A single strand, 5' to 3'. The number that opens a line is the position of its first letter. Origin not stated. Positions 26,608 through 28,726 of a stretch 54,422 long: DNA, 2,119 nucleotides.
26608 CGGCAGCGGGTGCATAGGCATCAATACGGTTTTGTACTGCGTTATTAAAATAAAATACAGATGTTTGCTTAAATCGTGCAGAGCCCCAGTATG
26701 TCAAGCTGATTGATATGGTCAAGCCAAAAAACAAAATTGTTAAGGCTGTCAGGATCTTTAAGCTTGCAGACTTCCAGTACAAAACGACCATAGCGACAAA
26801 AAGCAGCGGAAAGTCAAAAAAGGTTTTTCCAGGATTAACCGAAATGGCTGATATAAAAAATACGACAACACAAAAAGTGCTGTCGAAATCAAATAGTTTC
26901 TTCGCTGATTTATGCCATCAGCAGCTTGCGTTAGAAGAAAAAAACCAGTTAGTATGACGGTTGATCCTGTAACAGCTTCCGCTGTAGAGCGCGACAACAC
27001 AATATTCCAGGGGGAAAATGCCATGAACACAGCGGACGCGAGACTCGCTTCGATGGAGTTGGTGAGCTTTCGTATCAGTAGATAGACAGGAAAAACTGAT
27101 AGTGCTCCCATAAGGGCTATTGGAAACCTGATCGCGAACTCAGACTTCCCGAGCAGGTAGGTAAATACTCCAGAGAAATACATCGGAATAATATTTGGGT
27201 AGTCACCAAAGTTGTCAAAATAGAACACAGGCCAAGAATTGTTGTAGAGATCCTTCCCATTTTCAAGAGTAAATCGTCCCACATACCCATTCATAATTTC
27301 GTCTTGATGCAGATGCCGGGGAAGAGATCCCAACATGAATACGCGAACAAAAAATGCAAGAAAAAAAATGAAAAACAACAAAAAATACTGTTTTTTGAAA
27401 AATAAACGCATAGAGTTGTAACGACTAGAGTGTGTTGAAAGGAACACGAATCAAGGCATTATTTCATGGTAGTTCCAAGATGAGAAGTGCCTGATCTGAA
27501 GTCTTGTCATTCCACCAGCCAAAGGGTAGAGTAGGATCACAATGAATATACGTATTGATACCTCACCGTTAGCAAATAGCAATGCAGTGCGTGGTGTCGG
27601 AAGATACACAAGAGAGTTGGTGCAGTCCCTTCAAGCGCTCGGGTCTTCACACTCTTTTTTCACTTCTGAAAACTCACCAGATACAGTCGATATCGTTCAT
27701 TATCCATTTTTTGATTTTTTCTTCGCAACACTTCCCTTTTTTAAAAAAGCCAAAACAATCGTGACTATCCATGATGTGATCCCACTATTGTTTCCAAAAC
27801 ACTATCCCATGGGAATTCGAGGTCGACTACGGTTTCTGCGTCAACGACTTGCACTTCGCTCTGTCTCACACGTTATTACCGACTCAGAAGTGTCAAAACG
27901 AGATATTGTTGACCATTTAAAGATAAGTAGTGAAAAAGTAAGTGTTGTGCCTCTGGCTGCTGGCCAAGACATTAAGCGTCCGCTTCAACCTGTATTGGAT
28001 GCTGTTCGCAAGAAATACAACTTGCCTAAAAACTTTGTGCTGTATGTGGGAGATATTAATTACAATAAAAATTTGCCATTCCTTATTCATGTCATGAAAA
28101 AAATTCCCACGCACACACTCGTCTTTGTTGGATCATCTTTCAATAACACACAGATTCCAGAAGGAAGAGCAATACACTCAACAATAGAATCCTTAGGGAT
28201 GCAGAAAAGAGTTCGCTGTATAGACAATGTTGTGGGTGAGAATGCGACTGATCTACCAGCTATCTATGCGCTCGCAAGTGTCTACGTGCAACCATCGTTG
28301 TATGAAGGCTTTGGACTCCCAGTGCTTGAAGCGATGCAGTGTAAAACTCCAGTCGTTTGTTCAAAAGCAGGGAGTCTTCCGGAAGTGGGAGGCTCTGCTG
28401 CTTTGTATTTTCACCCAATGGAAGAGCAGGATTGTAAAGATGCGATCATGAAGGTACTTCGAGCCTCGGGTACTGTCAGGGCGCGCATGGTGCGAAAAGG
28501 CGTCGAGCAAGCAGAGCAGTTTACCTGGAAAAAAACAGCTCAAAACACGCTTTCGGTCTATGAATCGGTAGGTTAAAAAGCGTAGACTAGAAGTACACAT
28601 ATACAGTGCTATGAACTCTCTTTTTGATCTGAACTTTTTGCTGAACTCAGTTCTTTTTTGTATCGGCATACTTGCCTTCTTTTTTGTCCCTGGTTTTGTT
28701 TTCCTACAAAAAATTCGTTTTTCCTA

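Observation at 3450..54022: Exceptionally GT-C-rich glycosylation island lacking the canonical O-antigen/capsule machinery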

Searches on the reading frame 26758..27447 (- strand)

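Call 7: search_protein_families(library=pfam, proteins=[window:26758-27447:-], max_evalue=0.01)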
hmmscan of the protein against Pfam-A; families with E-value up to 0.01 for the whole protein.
window:26758-27447:- (229 aa): 2 families
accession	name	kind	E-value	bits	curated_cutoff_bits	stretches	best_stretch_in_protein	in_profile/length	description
PF13231.12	PMT_2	-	1.1e-11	45.6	26.1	1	88-196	6-112/160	Dolichyl-phosphate-mannose-protein mannosyltransferase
PF02366.24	PMT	-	2.2e-05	24.6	22.7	1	28-154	4-133/245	Dolichyl-phosphate-mannose-protein mannosyltransferase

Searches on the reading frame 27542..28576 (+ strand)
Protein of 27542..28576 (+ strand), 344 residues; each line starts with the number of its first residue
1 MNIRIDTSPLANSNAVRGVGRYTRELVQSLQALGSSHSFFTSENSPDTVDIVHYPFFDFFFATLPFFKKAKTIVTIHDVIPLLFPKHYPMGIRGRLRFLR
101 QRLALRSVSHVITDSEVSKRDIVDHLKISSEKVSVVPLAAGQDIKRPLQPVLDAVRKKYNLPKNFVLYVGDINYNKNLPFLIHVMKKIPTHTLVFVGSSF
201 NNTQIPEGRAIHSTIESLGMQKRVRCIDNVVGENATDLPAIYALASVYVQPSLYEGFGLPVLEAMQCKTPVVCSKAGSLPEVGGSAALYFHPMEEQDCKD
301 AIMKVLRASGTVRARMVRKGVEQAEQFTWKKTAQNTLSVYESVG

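Call 7: search_protein_families(library=pfam, proteins=[window:27542-28576:+], max_evalue=0.01)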
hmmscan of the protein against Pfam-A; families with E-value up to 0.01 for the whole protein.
window:27542-28576:+ (344 aa): 5 families
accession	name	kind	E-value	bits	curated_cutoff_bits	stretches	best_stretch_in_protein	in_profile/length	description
PF00534.26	Glycos_transf_1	-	1.5e-25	90.1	26.4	1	157-320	7-169/172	Glycosyl transferases group 1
PF13692.12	Glyco_trans_1_4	-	1.8e-22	80.6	27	1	165-307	3-141/142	Glycosyl transferases group 1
PF13439.12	Glyco_transf_4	-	7.5e-13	49.3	28.5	1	49-137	73-163/170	Glycosyltransferase Family 4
PF13579.12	Glyco_trans_4_4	-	6.2e-12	46.6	29.7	1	46-138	72-157/158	Glycosyl transferase 4-like domain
PF20706.3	GT4-conflict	-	6.3e-08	32.4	26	1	236-334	273-383/385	Family 4 Glycosyltransferase in conflict systems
